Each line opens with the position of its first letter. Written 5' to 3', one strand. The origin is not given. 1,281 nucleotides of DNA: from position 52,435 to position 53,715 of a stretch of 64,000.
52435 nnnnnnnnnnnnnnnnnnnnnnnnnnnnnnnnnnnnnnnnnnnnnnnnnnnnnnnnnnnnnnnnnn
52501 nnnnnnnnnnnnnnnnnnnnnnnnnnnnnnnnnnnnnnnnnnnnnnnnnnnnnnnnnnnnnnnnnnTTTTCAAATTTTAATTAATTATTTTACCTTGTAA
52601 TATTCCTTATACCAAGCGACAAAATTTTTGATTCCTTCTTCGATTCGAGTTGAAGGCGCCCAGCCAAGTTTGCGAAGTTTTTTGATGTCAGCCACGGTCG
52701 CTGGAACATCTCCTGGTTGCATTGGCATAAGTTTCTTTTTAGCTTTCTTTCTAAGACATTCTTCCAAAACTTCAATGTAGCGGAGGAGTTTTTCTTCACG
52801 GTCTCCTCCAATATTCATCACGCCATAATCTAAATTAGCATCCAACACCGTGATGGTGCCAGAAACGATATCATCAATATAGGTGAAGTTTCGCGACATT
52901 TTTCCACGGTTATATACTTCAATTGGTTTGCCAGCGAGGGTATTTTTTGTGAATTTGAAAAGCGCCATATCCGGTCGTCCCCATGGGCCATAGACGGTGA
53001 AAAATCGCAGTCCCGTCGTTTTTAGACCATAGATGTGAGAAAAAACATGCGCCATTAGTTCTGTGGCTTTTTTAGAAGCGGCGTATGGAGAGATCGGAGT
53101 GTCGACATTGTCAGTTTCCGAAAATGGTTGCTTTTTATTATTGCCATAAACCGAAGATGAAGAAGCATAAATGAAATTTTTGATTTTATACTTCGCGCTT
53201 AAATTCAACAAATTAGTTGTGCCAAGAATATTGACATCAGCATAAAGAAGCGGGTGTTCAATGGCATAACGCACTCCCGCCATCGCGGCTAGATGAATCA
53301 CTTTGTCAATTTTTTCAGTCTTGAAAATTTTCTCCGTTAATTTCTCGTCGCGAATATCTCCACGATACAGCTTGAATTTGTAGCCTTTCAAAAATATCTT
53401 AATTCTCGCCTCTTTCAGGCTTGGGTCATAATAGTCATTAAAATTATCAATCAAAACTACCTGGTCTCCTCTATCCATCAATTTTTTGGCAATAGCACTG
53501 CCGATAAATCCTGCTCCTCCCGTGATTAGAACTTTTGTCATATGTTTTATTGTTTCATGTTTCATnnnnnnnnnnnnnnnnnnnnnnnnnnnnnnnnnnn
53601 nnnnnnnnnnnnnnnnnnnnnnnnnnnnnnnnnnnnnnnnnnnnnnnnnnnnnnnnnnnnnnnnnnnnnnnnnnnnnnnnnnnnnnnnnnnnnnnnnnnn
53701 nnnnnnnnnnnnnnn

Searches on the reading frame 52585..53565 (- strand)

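Call 57: search_protein_families(library=pfam, proteins=[window:52585-53565:-], max_evalue=0.0001)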
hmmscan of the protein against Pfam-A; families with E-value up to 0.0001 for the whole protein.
window:52585-53565:- (326 aa): 8 families
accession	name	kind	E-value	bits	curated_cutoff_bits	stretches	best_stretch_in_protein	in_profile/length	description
PF01370.27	Epimerase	-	4.9e-58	196.8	20.9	1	12-253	1-240/240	NAD dependent epimerase/dehydratase family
PF16363.11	GDP_Man_Dehyd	-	7.1e-57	193.8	27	1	13-314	1-331/332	GDP-mannose 4,6 dehydratase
PF01073.25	3Beta_HSD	-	9.1e-23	81.1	22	1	13-236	1-224/280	3-beta hydroxysteroid dehydrogenase/isomerase family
PF04321.23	RmlD_sub_bind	-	2e-17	63.7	27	1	11-263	2-223/287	RmlD substrate binding domain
PF02719.21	Polysacc_synt_2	-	3.8e-17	62.8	20.2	1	12-231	1-207/293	Polysaccharide biosynthesis protein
PF07993.18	NAD_binding_4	-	2.5e-12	46.9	20.1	1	14-173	1-189/258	Male sterility protein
PF00106.31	adh_short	-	9.4e-08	32.2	26.6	1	12-98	3-87/195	short chain dehydrogenase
PF08659.16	KR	-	1.8e-07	31.7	22.6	1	12-149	3-150/180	KR domain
